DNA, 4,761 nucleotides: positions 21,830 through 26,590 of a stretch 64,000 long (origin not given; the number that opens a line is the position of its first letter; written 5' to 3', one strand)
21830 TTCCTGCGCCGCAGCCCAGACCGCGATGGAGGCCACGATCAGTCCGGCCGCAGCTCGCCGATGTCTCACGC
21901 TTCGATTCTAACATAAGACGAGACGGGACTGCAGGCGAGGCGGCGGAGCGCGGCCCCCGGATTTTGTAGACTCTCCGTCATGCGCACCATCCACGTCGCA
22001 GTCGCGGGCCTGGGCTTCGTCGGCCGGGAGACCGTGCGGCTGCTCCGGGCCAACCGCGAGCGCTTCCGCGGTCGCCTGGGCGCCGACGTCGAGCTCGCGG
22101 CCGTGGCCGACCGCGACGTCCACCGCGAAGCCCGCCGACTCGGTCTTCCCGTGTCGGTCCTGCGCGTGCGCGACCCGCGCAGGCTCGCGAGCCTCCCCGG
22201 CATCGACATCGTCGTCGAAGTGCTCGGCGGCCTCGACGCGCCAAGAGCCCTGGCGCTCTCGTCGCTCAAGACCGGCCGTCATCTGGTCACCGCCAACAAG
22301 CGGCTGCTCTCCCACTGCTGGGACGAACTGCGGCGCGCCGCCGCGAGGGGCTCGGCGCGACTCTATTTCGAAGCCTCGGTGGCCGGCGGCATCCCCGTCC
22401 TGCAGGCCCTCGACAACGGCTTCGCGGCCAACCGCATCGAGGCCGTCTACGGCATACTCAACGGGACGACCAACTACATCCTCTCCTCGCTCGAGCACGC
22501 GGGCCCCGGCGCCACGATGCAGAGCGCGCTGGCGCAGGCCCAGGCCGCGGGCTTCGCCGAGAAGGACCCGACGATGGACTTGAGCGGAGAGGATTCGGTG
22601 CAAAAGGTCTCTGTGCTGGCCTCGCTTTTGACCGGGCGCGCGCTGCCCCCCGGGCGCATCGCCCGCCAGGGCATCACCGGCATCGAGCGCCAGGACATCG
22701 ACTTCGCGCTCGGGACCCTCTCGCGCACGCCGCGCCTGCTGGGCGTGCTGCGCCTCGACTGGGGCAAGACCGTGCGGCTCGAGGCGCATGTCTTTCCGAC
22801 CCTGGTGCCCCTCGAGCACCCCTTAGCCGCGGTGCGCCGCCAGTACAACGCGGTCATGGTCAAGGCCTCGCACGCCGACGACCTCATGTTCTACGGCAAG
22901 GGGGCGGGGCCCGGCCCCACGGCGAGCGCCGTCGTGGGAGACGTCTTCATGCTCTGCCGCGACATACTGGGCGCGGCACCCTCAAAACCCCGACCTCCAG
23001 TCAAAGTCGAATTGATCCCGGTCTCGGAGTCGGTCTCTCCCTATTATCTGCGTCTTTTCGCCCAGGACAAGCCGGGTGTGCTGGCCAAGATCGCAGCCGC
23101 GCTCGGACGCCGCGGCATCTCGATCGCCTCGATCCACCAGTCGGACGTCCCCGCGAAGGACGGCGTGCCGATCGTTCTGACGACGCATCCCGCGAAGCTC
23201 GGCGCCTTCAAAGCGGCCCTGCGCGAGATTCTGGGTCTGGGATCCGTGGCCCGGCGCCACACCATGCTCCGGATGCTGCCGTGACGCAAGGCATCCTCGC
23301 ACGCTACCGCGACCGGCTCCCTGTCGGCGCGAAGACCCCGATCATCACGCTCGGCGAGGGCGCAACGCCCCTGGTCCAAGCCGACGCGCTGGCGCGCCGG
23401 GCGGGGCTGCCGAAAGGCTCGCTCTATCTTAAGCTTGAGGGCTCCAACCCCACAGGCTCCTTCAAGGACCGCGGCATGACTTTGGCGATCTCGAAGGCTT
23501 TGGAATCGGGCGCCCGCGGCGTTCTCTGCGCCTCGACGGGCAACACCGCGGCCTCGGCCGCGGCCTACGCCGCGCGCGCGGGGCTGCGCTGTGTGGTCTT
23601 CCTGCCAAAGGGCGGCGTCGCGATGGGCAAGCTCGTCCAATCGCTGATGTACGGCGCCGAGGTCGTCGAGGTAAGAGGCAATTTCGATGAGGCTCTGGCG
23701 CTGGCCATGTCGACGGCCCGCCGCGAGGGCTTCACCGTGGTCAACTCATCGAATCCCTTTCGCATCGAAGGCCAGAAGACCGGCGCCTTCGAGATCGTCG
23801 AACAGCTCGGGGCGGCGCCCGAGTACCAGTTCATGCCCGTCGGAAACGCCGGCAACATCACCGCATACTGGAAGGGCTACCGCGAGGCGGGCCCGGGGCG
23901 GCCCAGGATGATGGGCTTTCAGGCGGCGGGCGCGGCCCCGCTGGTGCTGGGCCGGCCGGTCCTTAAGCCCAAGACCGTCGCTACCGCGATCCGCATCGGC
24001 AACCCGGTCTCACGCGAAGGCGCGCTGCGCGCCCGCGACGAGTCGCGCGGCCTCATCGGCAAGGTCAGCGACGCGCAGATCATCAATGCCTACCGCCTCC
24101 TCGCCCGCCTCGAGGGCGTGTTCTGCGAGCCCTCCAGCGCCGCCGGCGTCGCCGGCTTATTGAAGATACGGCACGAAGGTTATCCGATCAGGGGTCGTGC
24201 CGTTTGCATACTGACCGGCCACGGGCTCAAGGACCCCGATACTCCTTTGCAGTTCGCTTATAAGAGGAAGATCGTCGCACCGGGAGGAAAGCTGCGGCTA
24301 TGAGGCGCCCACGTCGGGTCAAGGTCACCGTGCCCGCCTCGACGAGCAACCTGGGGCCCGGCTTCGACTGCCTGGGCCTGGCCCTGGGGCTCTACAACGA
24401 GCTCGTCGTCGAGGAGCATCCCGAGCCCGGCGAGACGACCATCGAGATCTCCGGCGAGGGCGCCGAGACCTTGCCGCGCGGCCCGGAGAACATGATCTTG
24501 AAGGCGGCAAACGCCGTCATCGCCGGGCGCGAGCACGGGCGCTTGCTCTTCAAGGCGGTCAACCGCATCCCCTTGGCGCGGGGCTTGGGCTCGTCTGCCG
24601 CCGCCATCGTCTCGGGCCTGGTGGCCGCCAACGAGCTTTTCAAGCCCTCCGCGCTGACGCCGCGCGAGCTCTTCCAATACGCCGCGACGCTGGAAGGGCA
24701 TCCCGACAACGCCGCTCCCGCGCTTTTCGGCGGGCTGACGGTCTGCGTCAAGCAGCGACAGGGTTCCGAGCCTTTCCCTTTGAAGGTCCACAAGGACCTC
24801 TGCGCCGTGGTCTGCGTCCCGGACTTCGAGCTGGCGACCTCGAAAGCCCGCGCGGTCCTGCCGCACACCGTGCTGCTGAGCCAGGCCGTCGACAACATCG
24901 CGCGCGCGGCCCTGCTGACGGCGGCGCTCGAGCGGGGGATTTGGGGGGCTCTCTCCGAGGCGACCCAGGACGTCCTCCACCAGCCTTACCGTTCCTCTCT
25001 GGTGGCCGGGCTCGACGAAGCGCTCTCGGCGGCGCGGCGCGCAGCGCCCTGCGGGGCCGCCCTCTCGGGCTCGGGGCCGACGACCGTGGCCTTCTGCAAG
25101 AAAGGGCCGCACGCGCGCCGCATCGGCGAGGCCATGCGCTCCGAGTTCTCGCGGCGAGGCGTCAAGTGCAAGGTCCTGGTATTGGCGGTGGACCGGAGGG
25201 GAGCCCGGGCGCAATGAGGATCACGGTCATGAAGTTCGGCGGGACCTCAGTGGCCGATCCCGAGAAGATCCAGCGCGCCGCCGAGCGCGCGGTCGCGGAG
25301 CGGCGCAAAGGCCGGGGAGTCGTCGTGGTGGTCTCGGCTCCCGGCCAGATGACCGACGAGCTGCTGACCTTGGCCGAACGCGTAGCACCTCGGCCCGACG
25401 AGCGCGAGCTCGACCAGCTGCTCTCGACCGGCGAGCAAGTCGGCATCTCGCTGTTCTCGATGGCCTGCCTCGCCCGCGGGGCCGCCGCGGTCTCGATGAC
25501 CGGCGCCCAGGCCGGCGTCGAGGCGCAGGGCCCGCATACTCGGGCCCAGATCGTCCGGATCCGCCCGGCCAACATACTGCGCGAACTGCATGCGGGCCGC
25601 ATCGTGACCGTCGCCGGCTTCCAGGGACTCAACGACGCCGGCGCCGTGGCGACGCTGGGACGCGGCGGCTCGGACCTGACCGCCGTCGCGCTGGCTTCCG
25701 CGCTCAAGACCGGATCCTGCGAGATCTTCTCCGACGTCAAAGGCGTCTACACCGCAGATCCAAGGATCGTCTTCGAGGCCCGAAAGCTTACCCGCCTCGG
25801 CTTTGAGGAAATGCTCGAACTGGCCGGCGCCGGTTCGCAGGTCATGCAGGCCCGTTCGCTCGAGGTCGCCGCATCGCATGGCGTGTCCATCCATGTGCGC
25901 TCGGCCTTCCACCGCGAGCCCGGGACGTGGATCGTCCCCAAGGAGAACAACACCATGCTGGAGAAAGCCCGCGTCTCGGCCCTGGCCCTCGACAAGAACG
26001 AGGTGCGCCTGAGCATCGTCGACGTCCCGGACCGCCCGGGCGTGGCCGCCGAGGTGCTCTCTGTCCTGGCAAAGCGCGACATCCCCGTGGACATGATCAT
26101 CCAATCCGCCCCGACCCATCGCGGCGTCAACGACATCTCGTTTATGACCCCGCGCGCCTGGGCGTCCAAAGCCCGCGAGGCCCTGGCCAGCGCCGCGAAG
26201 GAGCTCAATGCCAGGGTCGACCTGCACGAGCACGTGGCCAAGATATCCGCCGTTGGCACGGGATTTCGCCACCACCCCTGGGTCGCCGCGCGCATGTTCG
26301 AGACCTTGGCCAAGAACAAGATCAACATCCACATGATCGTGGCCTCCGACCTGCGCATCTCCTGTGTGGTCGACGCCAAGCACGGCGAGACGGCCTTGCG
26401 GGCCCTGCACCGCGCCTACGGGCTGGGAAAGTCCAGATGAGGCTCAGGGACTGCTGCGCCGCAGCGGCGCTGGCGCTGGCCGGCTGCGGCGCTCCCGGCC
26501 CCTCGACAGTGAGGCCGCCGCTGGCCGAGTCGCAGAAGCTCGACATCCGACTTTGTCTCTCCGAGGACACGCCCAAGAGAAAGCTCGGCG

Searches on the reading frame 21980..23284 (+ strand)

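Call 49: search_protein_families(library=pfam, proteins=[window:21980-23284:+], max_evalue=0.000001)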
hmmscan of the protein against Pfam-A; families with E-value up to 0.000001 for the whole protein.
window:21980-23284:+ (434 aa): 3 families
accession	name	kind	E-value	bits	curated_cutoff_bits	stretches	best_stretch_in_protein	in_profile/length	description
PF00742.24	Homoserine_dh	-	2.1e-50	171.4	22.9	1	139-322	1-172/173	Homoserine dehydrogenase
PF03447.22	NAD_binding_3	-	1.4e-17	64.9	24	1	10-131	1-116/116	Homoserine dehydrogenase, NAD binding domain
PF01842.31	ACT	-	4.1e-12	46.1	27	1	355-418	1-65/66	ACT domain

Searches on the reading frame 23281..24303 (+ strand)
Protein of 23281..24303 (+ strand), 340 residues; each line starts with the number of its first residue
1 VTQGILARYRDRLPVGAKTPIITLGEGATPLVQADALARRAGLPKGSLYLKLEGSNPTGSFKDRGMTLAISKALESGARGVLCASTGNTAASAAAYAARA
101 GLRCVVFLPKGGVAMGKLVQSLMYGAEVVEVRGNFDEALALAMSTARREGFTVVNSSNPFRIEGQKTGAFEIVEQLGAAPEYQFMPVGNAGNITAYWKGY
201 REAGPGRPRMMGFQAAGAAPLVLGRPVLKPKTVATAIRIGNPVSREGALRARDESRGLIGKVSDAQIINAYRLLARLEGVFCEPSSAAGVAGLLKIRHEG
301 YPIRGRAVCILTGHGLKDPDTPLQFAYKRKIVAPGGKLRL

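Call 49: search_protein_families(library=pfam, proteins=[window:23281-24303:+], max_evalue=0.000001)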
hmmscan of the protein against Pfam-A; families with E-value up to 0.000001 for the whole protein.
window:23281-24303:+ (340 aa): 1 family
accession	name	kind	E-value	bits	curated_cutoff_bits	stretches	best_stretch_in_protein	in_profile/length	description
PF00291.31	PALP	-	4e-77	259.9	35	1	22-313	1-295/295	Pyridoxal-phosphate dependent enzyme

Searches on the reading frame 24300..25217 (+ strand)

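Call 49: search_protein_families(library=pfam, proteins=[window:24300-25217:+], max_evalue=0.000001)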
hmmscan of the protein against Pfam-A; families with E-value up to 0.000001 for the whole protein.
window:24300-25217:+ (305 aa): 2 families
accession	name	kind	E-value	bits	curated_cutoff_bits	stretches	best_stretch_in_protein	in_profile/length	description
PF00288.32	GHMP_kinases_N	-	4.5e-15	56.1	22.3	1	64-145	1-87/87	GHMP kinases N terminal domain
PF08544.19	GHMP_kinases_C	-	1.1e-10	42.2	21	1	209-284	4-84/85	GHMP kinases C terminal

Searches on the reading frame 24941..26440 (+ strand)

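Call 47: search_protein_families(library=pfam, proteins=[window:24941-26440:+], max_evalue=0.000001)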
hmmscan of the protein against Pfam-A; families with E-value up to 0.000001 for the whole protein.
window:24941-26440:+ (499 aa): 4 families
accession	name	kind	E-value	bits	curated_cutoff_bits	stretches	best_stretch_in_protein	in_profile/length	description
PF00696.33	AA_kinase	-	9.8e-43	147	24.9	1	94-321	2-234/234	Amino acid kinase family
PF22468.2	ACT_9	-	3.5e-30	104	27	2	435-492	1-60/61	ACT domain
PF13840.12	ACT_7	-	4.4e-17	62.1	27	1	429-491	3-65/65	ACT domain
PF01842.31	ACT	-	2.2e-12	47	27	1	360-403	5-46/66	ACT domain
